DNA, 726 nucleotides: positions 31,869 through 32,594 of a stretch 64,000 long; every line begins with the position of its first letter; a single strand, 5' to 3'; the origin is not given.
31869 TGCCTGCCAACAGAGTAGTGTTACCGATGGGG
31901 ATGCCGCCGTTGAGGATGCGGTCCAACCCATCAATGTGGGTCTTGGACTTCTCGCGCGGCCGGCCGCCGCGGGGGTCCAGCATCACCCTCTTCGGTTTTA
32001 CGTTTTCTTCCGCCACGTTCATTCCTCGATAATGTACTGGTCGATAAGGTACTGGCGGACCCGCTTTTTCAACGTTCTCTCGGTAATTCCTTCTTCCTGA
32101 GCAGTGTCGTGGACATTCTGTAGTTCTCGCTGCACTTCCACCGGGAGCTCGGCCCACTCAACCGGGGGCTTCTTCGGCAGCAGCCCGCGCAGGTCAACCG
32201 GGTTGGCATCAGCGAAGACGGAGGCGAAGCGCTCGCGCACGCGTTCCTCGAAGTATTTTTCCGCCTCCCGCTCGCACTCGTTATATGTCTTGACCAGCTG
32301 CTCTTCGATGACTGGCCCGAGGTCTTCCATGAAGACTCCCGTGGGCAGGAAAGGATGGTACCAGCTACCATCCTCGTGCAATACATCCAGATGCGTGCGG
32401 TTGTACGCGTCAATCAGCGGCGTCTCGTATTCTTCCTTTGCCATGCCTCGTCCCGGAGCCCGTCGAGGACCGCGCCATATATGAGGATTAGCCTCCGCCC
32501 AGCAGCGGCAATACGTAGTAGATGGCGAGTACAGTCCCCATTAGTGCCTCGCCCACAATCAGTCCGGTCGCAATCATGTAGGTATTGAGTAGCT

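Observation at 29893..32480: Tightly coupled 4-gene operon: unknown 141-aa protein plus three KaiC/RecA-like paralogs, two of them catalytically degenerate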

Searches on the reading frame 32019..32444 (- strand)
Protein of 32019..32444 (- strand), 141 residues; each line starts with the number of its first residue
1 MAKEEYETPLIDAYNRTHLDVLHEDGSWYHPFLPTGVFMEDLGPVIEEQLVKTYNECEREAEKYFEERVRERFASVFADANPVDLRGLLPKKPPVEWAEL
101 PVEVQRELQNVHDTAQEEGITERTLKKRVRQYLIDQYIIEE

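Call 3: search_protein_families(library=pfam, proteins=[window:32019-32444:-], max_evalue=1)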
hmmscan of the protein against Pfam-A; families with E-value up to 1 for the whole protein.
window:32019-32444:- (141 aa): 1 family
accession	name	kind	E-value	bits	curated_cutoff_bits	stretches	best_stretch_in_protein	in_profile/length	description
PF06464.16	DMAP_binding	-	0.14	13.5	27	1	98-138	3-42/111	DMAP1-binding Domain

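Call 4: search_protein_families(library=ncbifam, proteins=[window:32019-32444:-], max_evalue=1)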
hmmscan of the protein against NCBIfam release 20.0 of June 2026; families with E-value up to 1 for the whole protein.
window:32019-32444:- (141 aa): 0 families

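Call 7: find_homologous_proteins(query=window:32019-32444:-)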
Query window:32019-32444:- (141 aa): 142 proteins with E <= 0.001 among 156 candidates; the best 120 are listed.
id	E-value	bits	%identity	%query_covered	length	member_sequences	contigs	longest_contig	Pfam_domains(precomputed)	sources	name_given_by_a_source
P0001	3.4e-86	304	96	100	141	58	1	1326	-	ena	-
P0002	6.0e-73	261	80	100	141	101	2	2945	-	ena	-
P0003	3.7e-72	259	80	100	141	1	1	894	-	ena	-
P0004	2.0e-71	257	77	100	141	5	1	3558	-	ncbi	-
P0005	4.0e-70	252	77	100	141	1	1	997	-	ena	-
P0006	5.6e-70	252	77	100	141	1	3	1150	-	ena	-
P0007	7.7e-70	251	77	100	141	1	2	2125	-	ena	-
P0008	8.1e-70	251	76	100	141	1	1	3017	-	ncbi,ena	-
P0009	1.3e-69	251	76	100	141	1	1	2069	-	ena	-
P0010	1.4e-69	251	76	100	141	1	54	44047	-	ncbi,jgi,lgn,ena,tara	jgi:hypothetical protein|tara:strand:+ start:61 stop:486 length:426 start_codon:yes stop_codon:yes g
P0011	1.5e-69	250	76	100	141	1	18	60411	-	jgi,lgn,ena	jgi:hypothetical protein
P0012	1.8e-69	250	75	100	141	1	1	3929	-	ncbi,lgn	-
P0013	1.9e-69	250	75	100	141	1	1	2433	-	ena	-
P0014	1.9e-69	250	74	100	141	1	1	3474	-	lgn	-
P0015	2.0e-69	250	75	100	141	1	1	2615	-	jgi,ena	-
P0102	1.7e-58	215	68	100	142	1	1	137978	-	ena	-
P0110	3.7e-54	201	65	100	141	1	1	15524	-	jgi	jgi:hypothetical protein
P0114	9.7e-49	183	61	100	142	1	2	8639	-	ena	-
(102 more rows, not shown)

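Call 8: find_encoding_contigs(protein=P0102, flank=6000, max_places=2)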
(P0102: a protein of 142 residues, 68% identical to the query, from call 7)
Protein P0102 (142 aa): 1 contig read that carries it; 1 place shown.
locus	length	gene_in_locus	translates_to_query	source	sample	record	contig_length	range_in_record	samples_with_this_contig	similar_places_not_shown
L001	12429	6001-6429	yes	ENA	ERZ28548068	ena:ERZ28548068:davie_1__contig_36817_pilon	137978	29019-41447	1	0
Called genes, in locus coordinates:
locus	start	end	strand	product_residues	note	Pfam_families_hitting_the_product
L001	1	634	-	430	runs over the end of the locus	PF01943:Polysacc_synt, PF03023:MurJ, PF13440:Polysacc_synt_3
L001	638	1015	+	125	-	PF13477:Glyco_trans_4_2, PF13439:Glyco_transf_4 (weak)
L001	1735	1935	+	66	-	-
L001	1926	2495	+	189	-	PF03169:OPT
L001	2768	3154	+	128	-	-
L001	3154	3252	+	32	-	-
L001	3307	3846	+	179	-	PF03169:OPT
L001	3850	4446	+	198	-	PF00474:SSF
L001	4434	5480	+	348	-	PF00474:SSF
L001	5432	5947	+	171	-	-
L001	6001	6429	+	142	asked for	-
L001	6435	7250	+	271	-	PF06745:ATPase, PF13481:AAA_25 (faint), PF23442:DUF7125 (faint)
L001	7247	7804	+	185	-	PF06745:ATPase (weak)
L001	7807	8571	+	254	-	PF05625:PAXNEB (weak), PF06745:ATPase, PF24336:DUF7504, PF23442:DUF7125 (weak)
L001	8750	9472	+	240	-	PF00561:Abhydrolase_1, PF12146:Hydrolase_4, PF12697:Abhydrolase_6, PF03959:FSH1 (weak)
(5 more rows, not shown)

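Call 9: find_encoding_contigs(protein=P0114, flank=6000, max_places=2)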
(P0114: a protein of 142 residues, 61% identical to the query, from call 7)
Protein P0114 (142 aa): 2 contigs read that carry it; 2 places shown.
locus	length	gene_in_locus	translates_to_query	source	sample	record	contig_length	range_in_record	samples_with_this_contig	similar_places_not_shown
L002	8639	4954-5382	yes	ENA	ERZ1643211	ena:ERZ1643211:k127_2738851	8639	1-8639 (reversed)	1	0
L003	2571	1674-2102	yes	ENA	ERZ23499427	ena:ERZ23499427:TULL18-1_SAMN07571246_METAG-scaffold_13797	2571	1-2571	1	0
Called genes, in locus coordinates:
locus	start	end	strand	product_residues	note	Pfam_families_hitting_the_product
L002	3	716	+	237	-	?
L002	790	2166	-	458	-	PF00270:DEAD, PF04851:ResIII, PF00271:Helicase_C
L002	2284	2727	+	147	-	PF00903:Glyoxalase, PF13669:Glyoxalase_4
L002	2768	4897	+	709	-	PF03169:OPT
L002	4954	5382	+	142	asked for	-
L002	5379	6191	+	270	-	PF06745:ATPase, PF13481:AAA_25 (faint), PF23442:DUF7125 (faint)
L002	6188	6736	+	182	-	-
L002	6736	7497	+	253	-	PF05625:PAXNEB (weak), PF06745:ATPase, PF23442:DUF7125 (faint), PF24336:DUF7504 (weak)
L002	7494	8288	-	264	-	-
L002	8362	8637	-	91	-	?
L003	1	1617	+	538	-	?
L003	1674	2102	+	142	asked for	-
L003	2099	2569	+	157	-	?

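Call 10: find_encoding_contigs(protein=P0110, flank=6000, max_places=2)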
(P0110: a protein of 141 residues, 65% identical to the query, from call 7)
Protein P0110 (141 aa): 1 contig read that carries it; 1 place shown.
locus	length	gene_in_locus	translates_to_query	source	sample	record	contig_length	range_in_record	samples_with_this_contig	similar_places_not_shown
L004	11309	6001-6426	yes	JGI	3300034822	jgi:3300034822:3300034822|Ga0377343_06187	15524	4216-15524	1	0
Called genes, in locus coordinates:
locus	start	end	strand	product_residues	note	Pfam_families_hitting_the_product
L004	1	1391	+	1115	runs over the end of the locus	PF13599:Pentapeptide_4, PF06695:Sm_multidrug_ex, PF04321:RmlD_sub_bind, PF01073:3Beta_HSD, PF01370:Epimerase, PF02719:Polysacc_synt_2, PF13460:NAD_binding_10, PF16363:GDP_Man_Dehyd, +3 more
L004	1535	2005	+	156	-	-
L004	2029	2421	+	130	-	PF00903:Glyoxalase, PF13468:Glyoxalase_3 (weak), PF13669:Glyoxalase_4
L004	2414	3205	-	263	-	-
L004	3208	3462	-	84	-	-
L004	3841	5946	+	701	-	PF03169:OPT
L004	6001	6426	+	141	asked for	-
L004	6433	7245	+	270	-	PF00154:RecA_N (faint), PF06745:ATPase, PF23442:DUF7125 (weak), PF20720:nSTAND3 (weak)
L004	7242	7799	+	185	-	-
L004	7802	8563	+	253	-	PF05625:PAXNEB (faint), PF06745:ATPase, PF24336:DUF7504, PF23442:DUF7125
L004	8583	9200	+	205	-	PF01810:LysE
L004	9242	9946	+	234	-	PF02006:PPS_PS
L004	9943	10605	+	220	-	PF04750:Far-17a_AIG1 (weak)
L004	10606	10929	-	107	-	PF08734:GYD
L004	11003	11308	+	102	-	?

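Call 13: find_related_loci(query=A1, collection=genome_contigs, flank=6000)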
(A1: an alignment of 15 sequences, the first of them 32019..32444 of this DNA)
Query A1 (141 aa) in genome_contigs; peptide patterns used: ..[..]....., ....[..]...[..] (x = any residue, [..] = any of these).
62 stretches matched a pattern; 39 encode a relative of the query (tblastn E <= 1e-3); 39 distinct loci.
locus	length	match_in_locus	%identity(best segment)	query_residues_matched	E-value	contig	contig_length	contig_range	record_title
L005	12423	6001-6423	98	1-141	2e-91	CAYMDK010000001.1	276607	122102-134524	MAG TPA_asm: uncultured archaeon isolate SRP092902_co1_221 genome assembly, contig: NODE_7_length_276607_cov_33.892371,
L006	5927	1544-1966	97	1-141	4e-91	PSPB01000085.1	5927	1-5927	MAG: Methanobacteriota archaeon isolate Cayman_92_shallow scaffold_14405, whole genome shotgun sequence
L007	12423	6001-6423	96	1-141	6e-90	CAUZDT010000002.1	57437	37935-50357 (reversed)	MAG: Candidatus Thalassarchaeaceae archaeon isolate CB27_Tmax.1 genome assembly, contig: Ga0310121_10000260, whole genom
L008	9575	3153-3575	77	1-141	4e-78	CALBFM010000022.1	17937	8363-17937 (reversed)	MAG TPA_asm: uncultured euryarchaeote isolate ERR599072_bin.75_CONCOCT_v1.1_MAG genome assembly, contig: ERZ841139.2706,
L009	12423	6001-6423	77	1-141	1e-77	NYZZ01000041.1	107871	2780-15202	MAG: Methanobacteriota archaeon isolate ARS43 MHASMcontig_628649, whole genome shotgun sequence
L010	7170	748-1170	81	1-141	8e-79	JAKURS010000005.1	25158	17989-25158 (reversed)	MAG: Candidatus Poseidoniia archaeon isolate ALOHA_A2.5_61 A2.5-MGIII-9_5, whole genome shotgun sequence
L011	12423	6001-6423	77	1-141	2e-76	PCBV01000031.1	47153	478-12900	MAG: Methanobacteriota archaeon isolate NP112 47183, whole genome shotgun sequence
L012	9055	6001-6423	76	1-141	1e-74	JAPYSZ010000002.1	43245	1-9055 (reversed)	MAG: Candidatus Poseidoniia archaeon isolate PW5.metabat2.36_sub PW5_956_length_43245_cov_34.956495, whole genome shotgu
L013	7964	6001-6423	76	1-141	4e-74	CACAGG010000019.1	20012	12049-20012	uncultured marine group III euryarchaeote isolate AG-343-J07 genome assembly, contig: AG-343-J07_NODE_19, whole genome s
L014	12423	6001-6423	76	1-141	4e-74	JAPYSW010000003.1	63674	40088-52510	MAG: Candidatus Poseidoniia archaeon isolate PW5.metabat2.146 PW5_499_length_63674_cov_32.733020, whole genome shotgun s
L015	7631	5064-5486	76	1-141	5e-74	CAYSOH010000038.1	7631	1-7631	MAG TPA_asm: uncultured archaeon isolate SRP092796_co3_443 genome assembly, contig: NODE_23198_length_7631_cov_19.364308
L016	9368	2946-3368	76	1-141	7e-74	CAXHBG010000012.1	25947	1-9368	MAG TPA_asm: uncultured Thermoplasmata archaeon isolate SRR12480310_binner13_Refined_4 genome assembly, contig: ERZ48744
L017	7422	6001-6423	75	1-141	6e-74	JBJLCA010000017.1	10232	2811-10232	MAG: Candidatus Poseidoniales archaeon isolate LRMED-006 MGIII-CG-Epi1-LRMED-006-C16869, whole genome shotgun sequence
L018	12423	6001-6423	75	1-141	5e-74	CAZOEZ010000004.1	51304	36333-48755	MAG TPA_asm: uncultured archaeon isolate SRP260945_co1_51 genome assembly, contig: NODE_826_length_51304_cov_30.095104,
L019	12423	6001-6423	75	1-141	8e-74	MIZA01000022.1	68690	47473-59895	MAG: Marine Group III euryarchaeote CG-Epi1 CG-Epi1-C6, whole genome shotgun sequence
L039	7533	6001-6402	49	1-133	1e-34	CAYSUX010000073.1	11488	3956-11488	MAG TPA_asm: uncultured archaeon isolate SRP077602_co7_2 genome assembly, contig: NODE_25920_length_11488_cov_4.926966,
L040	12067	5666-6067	49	1-133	1e-32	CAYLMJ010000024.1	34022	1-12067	MAG TPA_asm: uncultured archaeon isolate binchicken_co65_402 genome assembly, contig: NODE_5107_length_34022_cov_17.5841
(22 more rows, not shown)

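Call 24: predict_structure(alignment_id=A1)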
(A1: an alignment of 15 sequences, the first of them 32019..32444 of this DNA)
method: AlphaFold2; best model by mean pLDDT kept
length: 141 residues; sequences in the alignment: 15
mean_pLDDT: 75.1   pTM: 0.52
mean pLDDT of the five models: 75.1, 75.0, 66.1, 63.5, 62.0
residues with pLDDT >= 90: 21; 70-90: 77; 50-70: 30; < 50: 13
segments of 3 or more residues with pLDDT < 50: 1-8
pLDDT, mean of each block of 10 residues (from residue 1): 41 52 56 70 72 77 86 85 87 85 90 91 90 74 42
secondary structure, 60 per line:
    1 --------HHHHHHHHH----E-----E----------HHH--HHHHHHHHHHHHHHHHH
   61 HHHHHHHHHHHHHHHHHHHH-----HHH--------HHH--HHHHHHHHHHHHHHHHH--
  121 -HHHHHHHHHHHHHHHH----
elements in order: H9-17 H44-80 H102-118 H122-137

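Call 28: fold_search(model_id=the predicted structure, library=pdb)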
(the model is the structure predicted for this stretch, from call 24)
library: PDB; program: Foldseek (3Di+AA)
matches with E <= 10: 15; with E <= 0.001: 0
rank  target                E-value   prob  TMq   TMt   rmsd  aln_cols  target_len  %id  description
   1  1aip_C                3.2e+00  0.13  0.20  0.15   4.5        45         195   29  EF-TU EF-TS COMPLEX FROM THERMUS THERMOPHILUS (released 1997-10-22)
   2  3rem_A                3.9e+00  0.06  0.21  0.29  18.1       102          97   16  Structure of the Isochorismate-Pyruvate Lyase from Pseudomonas aerugionsa with Bound Salicylate and Pyruvate (released 2011-07-27)
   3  3rmi                  4.2e+00  0.07  0.22  0.29  16.0        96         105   14  Crystal structure of Chorismate mutase from Bartonella henselae str. Houston-1 in complex with malate (released 2011-05-11)
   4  1b28_MODEL_1_A        6.2e+00  0.05  0.17  0.36   4.8        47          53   23  ARC REPRESSOR MYL MUTANT FROM SALMONELLA BACTERIOPHAGE P22 (released 1999-11-03)
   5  7n29_A                6.7e+00  0.08  0.16  0.08   3.7        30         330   17  Structure of NAD kinase (released 2022-05-04)
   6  6bzi_B                7.1e+00  0.18  0.22  0.07   1.4        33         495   12  Crystal structure of halogenase PltM in complex with ethyl mercury and mercury (released 2019-03-20)
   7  2h9d_C                7.1e+00  0.04  0.22  0.31  18.1       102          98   17  Pyruvate-Bound Structure of the Isochorismate-Pyruvate Lyase from Pseudomonas aerugionsa (released 2006-08-15)
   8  8pv1_CQ               7.1e+00  0.03  0.19  0.17  12.2       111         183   17  Chaetomium thermophilum pre-60S State 6 - pre-5S rotation - L1 intermediate - composite structure (released 2023-11-15)
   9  6bzz_D                7.6e+00  0.18  0.22  0.06   1.4        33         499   12  Crystal structure of halogenase PltM in complex with partially bound FAD (released 2019-03-20)
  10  6bza_C                7.6e+00  0.16  0.22  0.06   1.4        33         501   12  Crystal structure of halogenase PltM in complex with phloroglucinol and FAD (released 2019-03-20)
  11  3hgx_A                8.2e+00  0.04  0.22  0.30  18.0       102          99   17  Crystal Structure of Pseudomonas aeruginosa Isochorismate-Pyruvate Lyase K42A mutant in complex with salicylate and py (released 2009-06-30)
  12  1s8n                  8.7e+00  0.08  0.20  0.15   3.0        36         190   19  Crystal structure of Rv1626 from Mycobacterium tuberculosis (released 2004-09-21)
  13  7d2w_B                9.4e+00  0.06  0.20  0.23  12.2        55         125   22  Crystal structure of PHIT/PHISTa-like subfamily PF3D7_1372300 protein from plasmodium falciparum (released 2021-09-22)
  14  9kkd_A                9.4e+00  0.05  0.18  0.45   4.5        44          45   16  the structure of StnY (released 2025-11-19)
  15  8pfa_A                9.4e+00  0.03  0.19  0.19   8.0        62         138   16  X-ray structure of the Thermus thermophilus K167R mutant of the PilF-GSPIIB domain in the c-di-GMP bound state (released 2024-06-26)

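Call 44: search_protein_representatives(alignment_id=A1)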
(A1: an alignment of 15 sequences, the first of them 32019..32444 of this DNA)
Query: 15 sequences, 141 profile positions. Proteins with E-value up to 0.001 (for the whole library): 33; up to 1e-10: 23; up to 1e-30: 4. The best 33 are listed.
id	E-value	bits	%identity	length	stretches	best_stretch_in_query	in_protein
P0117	2.8e-69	248.1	-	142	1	1-141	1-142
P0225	8.8e-41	155.8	-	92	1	50-141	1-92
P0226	2.1e-37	144.8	-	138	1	48-141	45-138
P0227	1.7e-36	141.8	-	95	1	1-77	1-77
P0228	2.6e-29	118.6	-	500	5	1-135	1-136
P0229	6.4e-29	117.3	-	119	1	1-74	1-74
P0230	4.6e-27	111.3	-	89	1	78-141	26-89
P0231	5.4e-27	111.1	-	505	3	1-136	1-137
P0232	4.0e-25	105.0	-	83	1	1-54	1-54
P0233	4.0e-24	101.8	-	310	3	1-135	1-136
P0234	8.0e-24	100.8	-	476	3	1-139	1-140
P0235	1.5e-23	99.9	-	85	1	85-141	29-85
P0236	1.5e-22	96.6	-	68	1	1-48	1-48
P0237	2.5e-21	92.7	-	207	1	1-134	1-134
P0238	7.4e-18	81.5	-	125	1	26-139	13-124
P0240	6.9e-16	75.1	-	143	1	1-133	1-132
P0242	2.3e-14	70.1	-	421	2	3-135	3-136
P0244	5.8e-14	68.9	-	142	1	2-137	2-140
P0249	1.1e-08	51.8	-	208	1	29-135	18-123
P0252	1.1e-06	45.2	-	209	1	32-134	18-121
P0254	4.4e-06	43.3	-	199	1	27-134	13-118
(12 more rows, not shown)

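Call 48: list_cluster_members(proteins=[P0228, P0231, P0233, P0237, P0240, P0242, P0244, P0249, P0252, P0254])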
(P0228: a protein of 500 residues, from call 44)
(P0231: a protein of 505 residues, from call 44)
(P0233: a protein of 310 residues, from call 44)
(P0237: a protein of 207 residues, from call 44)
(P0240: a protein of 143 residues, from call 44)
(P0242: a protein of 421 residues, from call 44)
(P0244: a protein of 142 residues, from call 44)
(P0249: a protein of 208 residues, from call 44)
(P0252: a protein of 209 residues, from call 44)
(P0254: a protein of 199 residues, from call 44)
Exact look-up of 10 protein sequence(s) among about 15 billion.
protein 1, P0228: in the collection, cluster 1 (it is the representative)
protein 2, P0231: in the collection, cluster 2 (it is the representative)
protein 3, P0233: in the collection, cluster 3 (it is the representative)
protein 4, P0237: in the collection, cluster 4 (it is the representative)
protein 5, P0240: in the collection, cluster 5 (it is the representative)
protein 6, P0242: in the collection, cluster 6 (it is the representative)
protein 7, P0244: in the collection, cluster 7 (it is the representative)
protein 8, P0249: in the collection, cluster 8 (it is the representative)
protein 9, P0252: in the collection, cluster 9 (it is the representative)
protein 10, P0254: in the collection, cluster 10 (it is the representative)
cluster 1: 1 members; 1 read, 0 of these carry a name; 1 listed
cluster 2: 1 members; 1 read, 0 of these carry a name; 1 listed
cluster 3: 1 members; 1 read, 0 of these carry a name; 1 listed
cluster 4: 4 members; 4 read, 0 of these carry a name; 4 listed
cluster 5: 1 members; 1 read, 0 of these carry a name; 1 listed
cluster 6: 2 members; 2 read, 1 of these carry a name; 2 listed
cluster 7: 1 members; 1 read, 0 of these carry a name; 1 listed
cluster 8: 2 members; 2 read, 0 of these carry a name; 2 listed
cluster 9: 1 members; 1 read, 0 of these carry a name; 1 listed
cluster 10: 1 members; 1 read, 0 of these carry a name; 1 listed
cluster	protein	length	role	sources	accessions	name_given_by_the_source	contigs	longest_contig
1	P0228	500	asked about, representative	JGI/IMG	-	-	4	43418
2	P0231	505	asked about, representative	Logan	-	-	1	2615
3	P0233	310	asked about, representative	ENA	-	-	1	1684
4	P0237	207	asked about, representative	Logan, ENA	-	-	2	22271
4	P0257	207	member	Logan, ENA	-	-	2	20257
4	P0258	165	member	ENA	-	-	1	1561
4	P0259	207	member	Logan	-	-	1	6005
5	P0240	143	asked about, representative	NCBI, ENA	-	-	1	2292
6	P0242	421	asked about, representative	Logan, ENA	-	-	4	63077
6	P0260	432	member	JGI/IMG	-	hypothetical protein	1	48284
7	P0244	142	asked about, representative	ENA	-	-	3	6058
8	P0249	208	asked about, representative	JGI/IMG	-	-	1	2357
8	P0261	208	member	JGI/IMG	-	-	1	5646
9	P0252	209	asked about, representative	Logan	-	-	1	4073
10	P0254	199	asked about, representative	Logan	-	-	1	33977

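Call 50: find_encoding_contigs(protein=P0228, flank=8000, max_places=2)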
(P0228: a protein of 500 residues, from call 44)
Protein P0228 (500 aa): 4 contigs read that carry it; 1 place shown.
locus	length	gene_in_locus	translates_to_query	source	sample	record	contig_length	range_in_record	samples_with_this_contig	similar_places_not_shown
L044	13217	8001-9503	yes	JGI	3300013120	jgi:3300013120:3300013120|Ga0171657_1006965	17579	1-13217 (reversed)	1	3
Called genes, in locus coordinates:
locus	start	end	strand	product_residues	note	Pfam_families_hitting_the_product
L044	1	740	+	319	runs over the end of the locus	PF00248:Aldo_ket_red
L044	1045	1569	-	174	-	-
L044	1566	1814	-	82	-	PF01192:RNA_pol_Rpb6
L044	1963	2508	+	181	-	PF13238:AAA_18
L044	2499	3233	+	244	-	PF01066:CDP-OH_P_transf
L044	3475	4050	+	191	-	-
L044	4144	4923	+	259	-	PF00590:TP_methylase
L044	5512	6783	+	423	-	PF01979:Amidohydro_1, PF07969:Amidohydro_3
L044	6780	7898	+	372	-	PF01924:HypD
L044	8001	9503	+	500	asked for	-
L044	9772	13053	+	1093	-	PF03833:PolC_DP2_N, PF24844:PolC_DP2_central, PF24846:PolC_DP2_cat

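Call 51: find_encoding_contigs(protein=P0237, flank=8000, max_places=2)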
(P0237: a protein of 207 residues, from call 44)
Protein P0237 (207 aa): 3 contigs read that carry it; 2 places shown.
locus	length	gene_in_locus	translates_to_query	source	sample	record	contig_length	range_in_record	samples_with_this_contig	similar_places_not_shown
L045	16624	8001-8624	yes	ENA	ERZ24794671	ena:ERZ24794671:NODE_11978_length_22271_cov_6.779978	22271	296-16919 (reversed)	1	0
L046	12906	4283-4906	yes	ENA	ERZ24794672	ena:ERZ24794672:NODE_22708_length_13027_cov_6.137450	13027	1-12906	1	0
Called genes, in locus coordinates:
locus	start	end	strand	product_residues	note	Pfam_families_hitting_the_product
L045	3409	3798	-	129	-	-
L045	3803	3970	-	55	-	PF23807:RHH_10 (weak), PF24434:DUF7557 (weak)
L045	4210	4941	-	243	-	PF00483:NTP_transferase, PF12804:NTP_transf_3, PF02348:CTP_transf_3 (weak)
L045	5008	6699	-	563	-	PF17391:Urocanase_N, PF01175:Urocanase, PF17392:Urocanase_C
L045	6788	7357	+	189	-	PF01862:PvlArgDC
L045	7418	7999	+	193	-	PF00352:TBP, PF11858:DUF3378 (faint), PF00352:TBP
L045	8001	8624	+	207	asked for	-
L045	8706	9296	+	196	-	-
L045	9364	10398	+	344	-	PF00579:tRNA-synt_1b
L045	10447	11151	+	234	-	PF01022:HTH_5 (faint), PF13412:HTH_24 (weak), PF01909:NTP_transf_2, PF18765:Polbeta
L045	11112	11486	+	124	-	PF05168:HEPN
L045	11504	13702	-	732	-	PF06101:Vps62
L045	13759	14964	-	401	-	PF01896:DNA_primase_S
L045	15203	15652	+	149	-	PF11026:DUF2721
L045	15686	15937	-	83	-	PF05016:ParE_toxin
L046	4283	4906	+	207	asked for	-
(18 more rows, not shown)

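Call 52: find_encoding_contigs(protein=P0242, flank=6000, max_places=3)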
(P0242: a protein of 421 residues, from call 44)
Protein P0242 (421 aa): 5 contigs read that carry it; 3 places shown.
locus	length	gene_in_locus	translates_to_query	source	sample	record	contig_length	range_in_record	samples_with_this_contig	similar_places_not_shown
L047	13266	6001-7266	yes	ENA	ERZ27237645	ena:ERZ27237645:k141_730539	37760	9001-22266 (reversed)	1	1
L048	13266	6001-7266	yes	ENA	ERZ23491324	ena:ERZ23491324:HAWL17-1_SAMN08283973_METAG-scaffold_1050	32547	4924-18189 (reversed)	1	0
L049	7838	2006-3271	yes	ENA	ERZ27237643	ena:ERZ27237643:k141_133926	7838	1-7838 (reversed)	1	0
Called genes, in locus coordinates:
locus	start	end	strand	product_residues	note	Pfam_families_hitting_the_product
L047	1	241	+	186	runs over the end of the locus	-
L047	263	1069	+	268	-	PF00590:TP_methylase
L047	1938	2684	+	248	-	PF01048:PNP_UDP_1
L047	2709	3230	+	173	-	PF00156:Pribosyltran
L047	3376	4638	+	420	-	PF01979:Amidohydro_1, PF07969:Amidohydro_3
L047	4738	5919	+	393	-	PF01924:HypD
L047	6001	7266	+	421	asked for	-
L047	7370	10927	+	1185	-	PF03833:PolC_DP2_N, PF24844:PolC_DP2_central, PF24846:PolC_DP2_cat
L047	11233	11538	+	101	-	PF17723:RHH_8 (weak)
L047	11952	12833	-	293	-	PF01875:Memo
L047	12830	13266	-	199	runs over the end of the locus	PF00318:Ribosomal_S2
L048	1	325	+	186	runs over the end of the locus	-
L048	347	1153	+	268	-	PF00590:TP_methylase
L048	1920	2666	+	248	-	PF01048:PNP_UDP_1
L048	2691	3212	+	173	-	PF00156:Pribosyltran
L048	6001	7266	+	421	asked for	-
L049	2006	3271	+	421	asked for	-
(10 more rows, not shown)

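Call 53: find_encoding_contigs(protein=P0254, flank=6000, max_places=2)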
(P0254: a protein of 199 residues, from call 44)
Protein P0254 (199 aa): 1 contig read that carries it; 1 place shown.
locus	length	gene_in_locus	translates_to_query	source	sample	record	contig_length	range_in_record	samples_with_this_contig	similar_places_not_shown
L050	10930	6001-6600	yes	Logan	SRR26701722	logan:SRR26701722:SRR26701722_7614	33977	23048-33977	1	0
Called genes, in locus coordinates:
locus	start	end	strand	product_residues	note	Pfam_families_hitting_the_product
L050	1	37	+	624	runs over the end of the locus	PF05833:NFACT_N, PF05670:NFACT-R_1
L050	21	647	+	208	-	PF02517:Rce1-like (weak)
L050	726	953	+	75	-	PF04410:Gar1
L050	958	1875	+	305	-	PF08271:Zn_Ribbon_TF, PF00382:TFIIB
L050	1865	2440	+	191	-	PF01300:Sua5_yciO_yrdC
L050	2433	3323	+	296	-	PF00557:Peptidase_M24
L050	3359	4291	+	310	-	PF00294:PfkB, PF08543:Phos_pyr_kin (weak)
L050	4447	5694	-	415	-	PF00291:PALP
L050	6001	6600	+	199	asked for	-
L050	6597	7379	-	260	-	PF10391:DNA_pol_lambd_f, PF14520:HHH_5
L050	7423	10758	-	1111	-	-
